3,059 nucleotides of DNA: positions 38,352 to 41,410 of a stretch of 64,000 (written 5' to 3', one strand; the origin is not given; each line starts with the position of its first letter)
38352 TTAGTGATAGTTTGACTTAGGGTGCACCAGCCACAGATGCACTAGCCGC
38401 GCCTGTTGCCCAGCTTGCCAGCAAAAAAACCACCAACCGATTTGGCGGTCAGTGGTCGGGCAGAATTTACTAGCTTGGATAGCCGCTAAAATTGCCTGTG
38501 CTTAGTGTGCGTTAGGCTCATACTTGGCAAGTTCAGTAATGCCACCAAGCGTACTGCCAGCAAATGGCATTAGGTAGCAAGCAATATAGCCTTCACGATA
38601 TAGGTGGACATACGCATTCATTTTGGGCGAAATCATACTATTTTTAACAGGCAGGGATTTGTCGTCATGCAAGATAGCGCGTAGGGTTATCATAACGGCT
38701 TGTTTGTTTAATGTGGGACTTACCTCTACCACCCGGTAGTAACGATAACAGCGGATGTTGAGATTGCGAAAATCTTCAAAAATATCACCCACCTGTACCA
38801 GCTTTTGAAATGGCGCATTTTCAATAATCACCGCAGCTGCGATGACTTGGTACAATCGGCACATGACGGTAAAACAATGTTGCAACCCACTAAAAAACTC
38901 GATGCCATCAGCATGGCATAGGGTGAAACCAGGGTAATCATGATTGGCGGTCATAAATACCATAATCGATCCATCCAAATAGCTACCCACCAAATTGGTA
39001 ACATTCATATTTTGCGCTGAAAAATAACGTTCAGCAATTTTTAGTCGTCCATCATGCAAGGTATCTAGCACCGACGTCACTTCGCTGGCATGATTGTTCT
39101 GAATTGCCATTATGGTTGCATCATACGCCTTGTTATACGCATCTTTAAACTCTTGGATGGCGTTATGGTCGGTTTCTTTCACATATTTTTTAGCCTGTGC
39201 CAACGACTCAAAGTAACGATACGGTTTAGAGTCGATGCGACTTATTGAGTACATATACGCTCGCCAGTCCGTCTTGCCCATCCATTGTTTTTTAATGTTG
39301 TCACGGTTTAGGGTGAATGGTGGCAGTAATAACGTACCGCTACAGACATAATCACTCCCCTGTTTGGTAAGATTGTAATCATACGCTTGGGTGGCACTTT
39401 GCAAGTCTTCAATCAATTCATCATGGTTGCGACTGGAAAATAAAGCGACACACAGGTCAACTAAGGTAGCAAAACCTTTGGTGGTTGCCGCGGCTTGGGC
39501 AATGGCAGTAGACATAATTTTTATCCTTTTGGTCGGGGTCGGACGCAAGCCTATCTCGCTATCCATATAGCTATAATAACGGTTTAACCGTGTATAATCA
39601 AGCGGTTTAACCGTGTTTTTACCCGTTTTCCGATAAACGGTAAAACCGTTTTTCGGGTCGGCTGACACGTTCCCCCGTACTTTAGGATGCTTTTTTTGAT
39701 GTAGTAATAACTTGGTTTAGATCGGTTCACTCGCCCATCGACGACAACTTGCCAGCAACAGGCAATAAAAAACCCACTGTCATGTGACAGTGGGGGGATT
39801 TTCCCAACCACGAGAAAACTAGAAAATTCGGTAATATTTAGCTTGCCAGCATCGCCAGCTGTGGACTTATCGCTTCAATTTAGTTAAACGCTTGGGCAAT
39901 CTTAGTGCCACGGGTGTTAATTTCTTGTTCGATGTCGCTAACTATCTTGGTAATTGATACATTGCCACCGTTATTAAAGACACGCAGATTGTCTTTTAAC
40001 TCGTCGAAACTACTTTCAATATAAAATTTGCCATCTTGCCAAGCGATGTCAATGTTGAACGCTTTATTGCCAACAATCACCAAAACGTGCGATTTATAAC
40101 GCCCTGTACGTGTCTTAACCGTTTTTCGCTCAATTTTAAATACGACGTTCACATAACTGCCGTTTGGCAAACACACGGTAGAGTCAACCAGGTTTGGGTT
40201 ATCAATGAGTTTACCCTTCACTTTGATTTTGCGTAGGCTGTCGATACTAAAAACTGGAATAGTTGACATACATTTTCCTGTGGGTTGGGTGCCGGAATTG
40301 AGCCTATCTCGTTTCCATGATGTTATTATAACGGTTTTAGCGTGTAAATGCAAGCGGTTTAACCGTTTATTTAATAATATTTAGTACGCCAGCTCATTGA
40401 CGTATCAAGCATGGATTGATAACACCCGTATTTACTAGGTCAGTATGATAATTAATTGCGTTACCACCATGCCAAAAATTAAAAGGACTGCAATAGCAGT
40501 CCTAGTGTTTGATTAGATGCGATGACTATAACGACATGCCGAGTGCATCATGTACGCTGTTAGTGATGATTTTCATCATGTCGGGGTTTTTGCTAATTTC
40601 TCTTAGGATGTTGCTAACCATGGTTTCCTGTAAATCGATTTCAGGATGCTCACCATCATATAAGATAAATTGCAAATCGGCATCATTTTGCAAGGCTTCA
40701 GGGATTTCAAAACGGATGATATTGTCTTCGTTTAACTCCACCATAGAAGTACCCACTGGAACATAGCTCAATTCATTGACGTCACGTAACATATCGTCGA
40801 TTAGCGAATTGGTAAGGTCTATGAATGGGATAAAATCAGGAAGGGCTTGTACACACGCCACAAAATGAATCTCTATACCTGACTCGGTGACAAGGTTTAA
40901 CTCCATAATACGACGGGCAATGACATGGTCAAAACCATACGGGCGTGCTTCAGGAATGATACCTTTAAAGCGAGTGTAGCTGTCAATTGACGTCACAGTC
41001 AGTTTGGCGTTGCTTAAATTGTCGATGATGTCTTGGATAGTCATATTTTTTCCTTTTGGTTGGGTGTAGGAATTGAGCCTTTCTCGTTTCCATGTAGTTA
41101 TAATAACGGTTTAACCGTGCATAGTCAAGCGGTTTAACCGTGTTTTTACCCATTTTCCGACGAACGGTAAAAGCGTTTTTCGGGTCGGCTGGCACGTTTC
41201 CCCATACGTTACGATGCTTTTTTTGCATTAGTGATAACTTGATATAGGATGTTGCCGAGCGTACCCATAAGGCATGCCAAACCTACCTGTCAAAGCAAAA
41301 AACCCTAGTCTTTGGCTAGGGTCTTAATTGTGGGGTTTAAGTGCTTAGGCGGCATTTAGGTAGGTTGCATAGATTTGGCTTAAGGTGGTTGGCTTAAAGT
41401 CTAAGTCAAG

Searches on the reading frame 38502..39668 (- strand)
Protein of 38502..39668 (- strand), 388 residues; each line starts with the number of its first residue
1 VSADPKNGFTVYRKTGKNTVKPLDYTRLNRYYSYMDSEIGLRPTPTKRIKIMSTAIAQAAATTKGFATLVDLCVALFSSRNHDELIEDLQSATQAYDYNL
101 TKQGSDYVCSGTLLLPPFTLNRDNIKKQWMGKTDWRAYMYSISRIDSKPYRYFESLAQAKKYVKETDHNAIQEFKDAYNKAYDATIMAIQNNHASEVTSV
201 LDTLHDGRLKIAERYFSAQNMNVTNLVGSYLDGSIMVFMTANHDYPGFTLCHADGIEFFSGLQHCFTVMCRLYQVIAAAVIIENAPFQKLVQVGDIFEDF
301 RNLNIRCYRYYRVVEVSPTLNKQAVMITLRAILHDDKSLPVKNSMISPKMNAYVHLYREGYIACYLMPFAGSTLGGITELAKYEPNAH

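Call 32: search_protein_families(library=pfam, proteins=[window:38502-39668:-], max_evalue=0.01)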
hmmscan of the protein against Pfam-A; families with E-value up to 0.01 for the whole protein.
window:38502-39668:- (388 aa): 1 family
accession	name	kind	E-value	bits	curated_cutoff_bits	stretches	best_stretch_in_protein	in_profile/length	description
PF13102.12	Phage_int_SAM_5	-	0.0013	19.4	22.3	0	143-191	44-92/98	Phage integrase SAM-like domain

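Call 42: search_protein_families(library=pfam, proteins=[window:38502-39668:-], max_evalue=0.1)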
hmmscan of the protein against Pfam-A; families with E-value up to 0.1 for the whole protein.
window:38502-39668:- (388 aa): 3 families
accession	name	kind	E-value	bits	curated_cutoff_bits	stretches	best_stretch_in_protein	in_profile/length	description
PF13102.12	Phage_int_SAM_5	-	0.0013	19.4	22.3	0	143-191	44-92/98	Phage integrase SAM-like domain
PF00800.23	PDT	-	0.074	13.3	25.2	0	168-215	28-76/181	Prephenate dehydratase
PF21456.2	Gp7_6th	-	0.078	13.8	27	0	3-71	25-90/93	Baseplate wedge protein gp7, domain VI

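Call 43: search_solved_structures(query=window:38502-39668:-, max_evalue=1)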
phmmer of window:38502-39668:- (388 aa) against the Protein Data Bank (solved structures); distinct sequences matched with E-value up to 1: 0.

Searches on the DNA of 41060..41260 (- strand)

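Call 30: search_dna_similar(query=window:41060-41260:-, collection=plasmids, mode=distant, max_rows=30, max_evalue=0.001)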
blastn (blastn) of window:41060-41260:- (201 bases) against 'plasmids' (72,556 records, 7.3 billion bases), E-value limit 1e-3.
Records with a match: 1; places in all: 36; records where one place covers at least 80% of the query: 1.
Best place of each record, by identity: 90-95% 1.
By first word of the organism name: Moraxella 1.
By predicted mobility (MOB-suite, as given by PLSDB): non-mobilizable 1.
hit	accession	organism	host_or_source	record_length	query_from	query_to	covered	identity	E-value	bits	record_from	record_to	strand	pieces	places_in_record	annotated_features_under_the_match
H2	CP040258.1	Moraxella osloensis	mycoplasma culture contaminant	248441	12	201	95%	91.1%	3e-67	261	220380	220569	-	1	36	none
